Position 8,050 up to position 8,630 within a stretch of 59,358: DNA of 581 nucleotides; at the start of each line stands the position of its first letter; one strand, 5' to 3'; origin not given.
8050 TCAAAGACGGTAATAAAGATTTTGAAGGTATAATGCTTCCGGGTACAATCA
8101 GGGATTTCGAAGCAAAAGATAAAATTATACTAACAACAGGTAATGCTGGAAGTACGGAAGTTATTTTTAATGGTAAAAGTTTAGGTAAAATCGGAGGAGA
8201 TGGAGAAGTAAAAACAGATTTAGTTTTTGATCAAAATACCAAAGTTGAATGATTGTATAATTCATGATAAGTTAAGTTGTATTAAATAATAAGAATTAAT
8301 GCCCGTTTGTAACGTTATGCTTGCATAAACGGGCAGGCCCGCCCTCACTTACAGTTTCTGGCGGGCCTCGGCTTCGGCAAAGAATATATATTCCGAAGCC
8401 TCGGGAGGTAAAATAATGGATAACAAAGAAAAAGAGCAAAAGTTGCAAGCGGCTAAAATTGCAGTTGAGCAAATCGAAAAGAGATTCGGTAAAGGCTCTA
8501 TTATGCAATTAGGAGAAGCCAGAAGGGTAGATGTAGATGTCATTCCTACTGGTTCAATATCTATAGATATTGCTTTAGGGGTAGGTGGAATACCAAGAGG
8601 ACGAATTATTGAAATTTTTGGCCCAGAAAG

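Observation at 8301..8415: Three-copy GC-rich two-hairpin element fused to Shine-Dalgarno sites (family description; copy 1 before recA)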

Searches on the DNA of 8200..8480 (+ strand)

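Call 10: search_rna_families(source=window, start=8200, end=8480, threshold=evalue, max_evalue=10)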
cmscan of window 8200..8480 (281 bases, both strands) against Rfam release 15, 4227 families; matches with E-value up to 10: 3.
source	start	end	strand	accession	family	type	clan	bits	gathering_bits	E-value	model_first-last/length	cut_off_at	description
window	8335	8372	-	RF01356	CRISPR-DR28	Gene; CRISPR;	-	14.9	35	5.6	1-24/24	no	CRISPR RNA direct repeat element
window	8212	8272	-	RF00440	SNORD37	Gene; snRNA; snoRNA; CD-box;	-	14.7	45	2.8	1-65/65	no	Small nucleolar RNA SNORD37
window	8200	8254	+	RF04331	Plastid-clpP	Cis-reg;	-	13.9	55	9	13-69/69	5'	Plastid-clpP 5UTR RNA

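Call 30: build_rna_model(alignment_id=A3, structure=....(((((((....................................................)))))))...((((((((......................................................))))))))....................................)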
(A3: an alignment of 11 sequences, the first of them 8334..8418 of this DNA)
Model R1 built from alignment A3 (11 sequences, 179 columns); structure: as given.
model positions 84; base pairs 15; branch points 1; effective number of sequences 1.71; information 0.677 bits per position. Calibrated on 0.2 Mb of random sequence (short: E-values are rough).
structure used (alignment columns):
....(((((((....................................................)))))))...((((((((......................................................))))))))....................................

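Call 31: search_with_rna_model(model_id=R1, source=window, filters=off, max_evalue=10)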
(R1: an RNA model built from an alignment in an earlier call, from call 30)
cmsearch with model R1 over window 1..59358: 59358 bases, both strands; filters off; matches with E-value up to 10: 25.
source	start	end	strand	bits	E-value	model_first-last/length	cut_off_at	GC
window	15797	15880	+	107.8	3.8e-24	1-84/84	no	0.5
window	8334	8417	+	103.5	4.1e-23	1-84/84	no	0.52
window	38481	38564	+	95.2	4.1e-21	1-84/84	no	0.48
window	43719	43785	+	11.2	0.72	1-84/84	no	0.36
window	16070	16147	+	10.8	0.88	1-84/84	no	0.41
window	10126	10194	+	10.8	0.89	1-84/84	no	0.29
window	38447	38516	-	10.7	0.91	1-84/84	no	0.39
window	31175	31273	+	9.9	1.5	1-84/84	no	0.27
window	19462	19515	+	9.2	2.2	1-84/84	no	0.28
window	8285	8369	-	8.5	3.2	1-84/84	no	0.48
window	8370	8400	-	8.2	3.8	37-67/84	no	0.45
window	39169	39250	+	8.1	3.9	1-84/84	no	0.3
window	9456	9486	-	7.7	4.8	37-67/84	no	0.19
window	15770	15832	-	7.6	5.1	1-84/84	no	0.48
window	45686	45750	-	7.6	5.2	1-84/84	no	0.42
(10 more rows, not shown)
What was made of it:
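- Checked: The covariance model gives 107.8, 103.5 and 95.2 bits against 11.2 or less for everything else in the window (call 31).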

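Call 32: search_with_rna_model(model_id=R1, sources=[L001, L002, L003, L004, L005, L006, L007, L008, L009, L010], filters=off, max_evalue=10)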
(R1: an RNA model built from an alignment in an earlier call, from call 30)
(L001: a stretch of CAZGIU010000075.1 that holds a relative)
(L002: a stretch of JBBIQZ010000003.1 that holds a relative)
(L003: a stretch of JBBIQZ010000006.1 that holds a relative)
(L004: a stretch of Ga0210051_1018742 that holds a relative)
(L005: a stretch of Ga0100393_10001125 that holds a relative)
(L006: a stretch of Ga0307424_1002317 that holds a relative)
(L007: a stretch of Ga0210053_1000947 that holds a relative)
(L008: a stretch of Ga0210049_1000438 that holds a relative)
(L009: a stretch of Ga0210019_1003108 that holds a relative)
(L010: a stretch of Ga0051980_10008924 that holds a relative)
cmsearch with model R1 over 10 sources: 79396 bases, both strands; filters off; matches with E-value up to 10: 33.
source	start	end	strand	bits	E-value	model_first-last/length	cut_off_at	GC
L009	6425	6508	-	106.8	9e-24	1-84/84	no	0.49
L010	1882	1965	+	106.8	9e-24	1-84/84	no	0.49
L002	3944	4027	-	101.6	1.6e-22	1-84/84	no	0.5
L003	6143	6226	-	100.1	3.6e-22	1-84/84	no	0.51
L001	395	478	+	98.4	9.2e-22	1-84/84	no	0.49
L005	6573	6670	+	92.9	2e-20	1-84/84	no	0.51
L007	3665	3762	+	90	9.7e-20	1-84/84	no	0.5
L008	6864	6986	+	88.1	2.9e-19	1-84/84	no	0.51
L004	573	692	+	83.4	3.8e-18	1-84/84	no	0.54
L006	7746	7765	-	16.4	0.052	9-28/84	no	0.4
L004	522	608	-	14.8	0.13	1-84/84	no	0.36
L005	9029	9095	+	12.6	0.44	1-84/84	no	0.37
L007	6121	6187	+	12.6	0.44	1-84/84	no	0.37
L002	3992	4068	+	11.3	0.88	1-84/84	no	0.4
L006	7209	7268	+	11.3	0.9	1-84/84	no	0.37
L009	6473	6554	+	10.1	1.7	1-84/84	no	0.35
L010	1836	1917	-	10.1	1.7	1-84/84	no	0.35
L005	2166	2222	+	8.6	4.1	1-84/84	no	0.3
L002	2225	2302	-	8.5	4.2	1-84/84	no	0.24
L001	344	430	-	8.2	5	1-84/84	no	0.33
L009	6442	6472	+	8.2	5.1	37-67/84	no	0.45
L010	1918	1948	-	8.2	5.1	37-67/84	no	0.45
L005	4377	4428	-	8.1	5.1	35-67/84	no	0.31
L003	2478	2544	+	8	5.7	1-84/84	no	0.37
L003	6288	6364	-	7.9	5.8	1-84/84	no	0.36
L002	2230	2303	+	7.7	6.6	1-84/84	no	0.24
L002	5348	5427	-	7.5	7.5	1-84/84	no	0.38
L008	1707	1818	-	7.4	7.7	1-84/84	no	0.38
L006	2014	2117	-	7.3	8.2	1-84/84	no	0.33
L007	1469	1520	-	7.2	8.6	35-67/84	no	0.33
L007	7839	7913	-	7.1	9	1-84/84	no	0.24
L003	1540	1631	-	7.1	9.3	1-84/84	no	0.34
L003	6191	6263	+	7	9.5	1-84/84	no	0.42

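Call 35: search_with_rna_model(model_id=R1, sources=[L011, L012, L013], filters=off, max_evalue=1, show_alignments=3)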
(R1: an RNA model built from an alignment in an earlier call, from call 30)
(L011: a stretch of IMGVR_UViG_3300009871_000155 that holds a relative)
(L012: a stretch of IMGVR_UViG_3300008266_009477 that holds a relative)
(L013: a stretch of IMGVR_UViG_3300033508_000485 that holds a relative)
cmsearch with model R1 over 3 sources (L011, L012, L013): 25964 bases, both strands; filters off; matches with E-value up to 1: 3.
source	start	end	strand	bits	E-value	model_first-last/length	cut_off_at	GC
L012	2413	2436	+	18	0.007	7-30/84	no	0.46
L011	4472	4489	-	16.9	0.013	10-27/84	no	0.39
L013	13527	13552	-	13.3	0.098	6-31/84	no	0.62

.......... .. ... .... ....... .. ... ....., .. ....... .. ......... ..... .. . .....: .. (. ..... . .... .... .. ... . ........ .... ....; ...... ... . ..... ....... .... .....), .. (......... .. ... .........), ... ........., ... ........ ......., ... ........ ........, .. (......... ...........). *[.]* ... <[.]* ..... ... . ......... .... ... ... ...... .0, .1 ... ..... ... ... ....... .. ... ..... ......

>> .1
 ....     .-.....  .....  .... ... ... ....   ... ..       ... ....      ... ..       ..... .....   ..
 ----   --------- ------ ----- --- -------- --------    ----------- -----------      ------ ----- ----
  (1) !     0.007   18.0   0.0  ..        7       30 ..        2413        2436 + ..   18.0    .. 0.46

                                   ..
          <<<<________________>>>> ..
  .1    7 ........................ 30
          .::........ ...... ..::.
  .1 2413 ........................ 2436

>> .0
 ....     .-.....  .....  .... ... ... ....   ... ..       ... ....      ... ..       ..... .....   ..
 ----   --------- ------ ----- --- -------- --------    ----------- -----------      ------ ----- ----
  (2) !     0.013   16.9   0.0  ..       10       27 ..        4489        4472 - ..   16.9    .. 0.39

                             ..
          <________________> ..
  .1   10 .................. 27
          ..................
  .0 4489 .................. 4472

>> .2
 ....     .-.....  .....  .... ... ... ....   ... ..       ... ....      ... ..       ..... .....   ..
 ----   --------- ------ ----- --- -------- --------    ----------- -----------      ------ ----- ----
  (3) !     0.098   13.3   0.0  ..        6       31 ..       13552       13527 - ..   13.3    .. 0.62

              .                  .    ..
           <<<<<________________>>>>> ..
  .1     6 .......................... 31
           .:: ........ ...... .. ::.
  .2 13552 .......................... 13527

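Call 41: search_with_rna_model(model_id=R1, sources=[L014, L015, L016, L017], filters=off, max_evalue=1)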
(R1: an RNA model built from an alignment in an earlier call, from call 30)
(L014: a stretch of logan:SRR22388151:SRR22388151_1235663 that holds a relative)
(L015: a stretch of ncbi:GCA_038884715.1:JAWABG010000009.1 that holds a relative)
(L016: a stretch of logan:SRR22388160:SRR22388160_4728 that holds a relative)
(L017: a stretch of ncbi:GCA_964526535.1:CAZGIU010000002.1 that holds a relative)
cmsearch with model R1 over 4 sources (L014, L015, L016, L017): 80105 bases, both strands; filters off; matches with E-value up to 1: 1.
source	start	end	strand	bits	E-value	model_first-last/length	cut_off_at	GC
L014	10418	10503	+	11.9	0.65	1-84/84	no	0.37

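Call 56: search_with_rna_model(model_id=R1, sources=[L018, L019, L020, L021, L022, L023, L024, L025, L026], max_evalue=0.01)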
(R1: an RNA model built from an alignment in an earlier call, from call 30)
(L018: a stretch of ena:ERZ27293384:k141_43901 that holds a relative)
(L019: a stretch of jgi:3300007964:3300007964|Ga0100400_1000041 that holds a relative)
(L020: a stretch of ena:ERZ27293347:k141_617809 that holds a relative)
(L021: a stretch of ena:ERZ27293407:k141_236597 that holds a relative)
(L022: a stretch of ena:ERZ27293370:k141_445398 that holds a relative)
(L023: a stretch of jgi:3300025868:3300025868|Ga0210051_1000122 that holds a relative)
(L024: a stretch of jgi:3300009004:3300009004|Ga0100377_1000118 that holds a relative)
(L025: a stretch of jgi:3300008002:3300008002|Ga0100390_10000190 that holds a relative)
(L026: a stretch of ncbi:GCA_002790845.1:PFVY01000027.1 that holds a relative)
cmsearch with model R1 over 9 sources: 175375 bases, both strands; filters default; matches with E-value up to 0.01: 18.
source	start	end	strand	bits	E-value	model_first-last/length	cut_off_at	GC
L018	15895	15978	+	107.8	1.1e-23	1-84/84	no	0.5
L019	15877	15960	+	107.8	1.1e-23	1-84/84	no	0.5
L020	15864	15947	+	107.8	1.1e-23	1-84/84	no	0.5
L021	15864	15947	+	107.8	1.1e-23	1-84/84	no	0.5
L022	15864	15947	+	107.8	1.1e-23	1-84/84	no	0.5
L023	15851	15934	+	107.8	1.1e-23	1-84/84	no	0.5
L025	15845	15928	+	107.8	1.1e-23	1-84/84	no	0.5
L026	15808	15891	+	107.8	1.1e-23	1-84/84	no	0.5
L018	8432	8515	+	103.5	1.2e-22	1-84/84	no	0.52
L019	8414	8497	+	103.5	1.2e-22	1-84/84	no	0.52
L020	8401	8484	+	103.5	1.2e-22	1-84/84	no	0.52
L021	8401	8484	+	103.5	1.2e-22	1-84/84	no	0.52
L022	8401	8484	+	103.5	1.2e-22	1-84/84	no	0.52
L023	8388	8471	+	103.5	1.2e-22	1-84/84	no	0.52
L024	8383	8466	+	103.5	1.2e-22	1-84/84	no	0.52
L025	8382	8465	+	103.5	1.2e-22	1-84/84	no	0.52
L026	8345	8428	+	103.5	1.2e-22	1-84/84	no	0.52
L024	15845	15933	+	96.4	6.2e-21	1-84/84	no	0.49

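Call 73: search_with_rna_model(model_id=R1, sources=[L027, L028, L030], filters=off, max_evalue=1)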
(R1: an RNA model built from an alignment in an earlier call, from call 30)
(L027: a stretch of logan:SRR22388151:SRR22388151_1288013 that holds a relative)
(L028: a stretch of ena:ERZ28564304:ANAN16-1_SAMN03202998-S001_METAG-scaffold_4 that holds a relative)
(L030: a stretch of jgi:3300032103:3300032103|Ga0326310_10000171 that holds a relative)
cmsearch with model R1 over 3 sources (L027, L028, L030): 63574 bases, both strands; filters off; matches with E-value up to 1: 3.
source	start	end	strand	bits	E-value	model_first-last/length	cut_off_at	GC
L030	499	589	+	16.6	0.038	1-84/84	no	0.38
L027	5659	5731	+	14.7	0.11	1-84/84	no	0.23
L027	9288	9391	+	11.8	0.55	1-84/84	no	0.43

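Call 92: search_with_rna_model(model_id=R1, sources=[L031], filters=off, max_evalue=1, show_alignments=2)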
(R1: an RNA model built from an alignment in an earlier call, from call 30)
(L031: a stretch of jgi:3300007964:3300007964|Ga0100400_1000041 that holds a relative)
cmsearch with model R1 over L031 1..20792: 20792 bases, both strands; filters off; matches with E-value up to 1: 2.
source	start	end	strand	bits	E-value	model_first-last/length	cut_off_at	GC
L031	7513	7595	+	88.6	5.6e-20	1-84/84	no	0.47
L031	8883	8959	-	10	0.48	1-84/84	no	0.21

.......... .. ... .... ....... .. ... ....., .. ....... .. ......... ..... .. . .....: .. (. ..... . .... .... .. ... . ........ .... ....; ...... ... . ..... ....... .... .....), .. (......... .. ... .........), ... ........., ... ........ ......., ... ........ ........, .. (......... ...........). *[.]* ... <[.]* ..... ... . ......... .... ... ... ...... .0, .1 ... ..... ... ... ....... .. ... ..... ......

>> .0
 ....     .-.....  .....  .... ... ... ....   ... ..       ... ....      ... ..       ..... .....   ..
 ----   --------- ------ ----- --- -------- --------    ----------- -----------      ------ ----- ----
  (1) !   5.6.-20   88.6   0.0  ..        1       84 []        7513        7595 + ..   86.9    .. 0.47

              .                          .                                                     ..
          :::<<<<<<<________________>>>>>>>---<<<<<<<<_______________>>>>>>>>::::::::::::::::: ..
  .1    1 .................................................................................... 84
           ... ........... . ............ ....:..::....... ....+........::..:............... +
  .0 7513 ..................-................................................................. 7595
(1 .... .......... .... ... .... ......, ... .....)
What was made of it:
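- Checked: A fourth copy outside the window has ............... (call 92).
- There are 12 distinct copies, scoring 83-108 bits, against background of 17 bits or less (18 or less including viral chance hits) (calls 31, 32, 35, 41, 73, 92).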
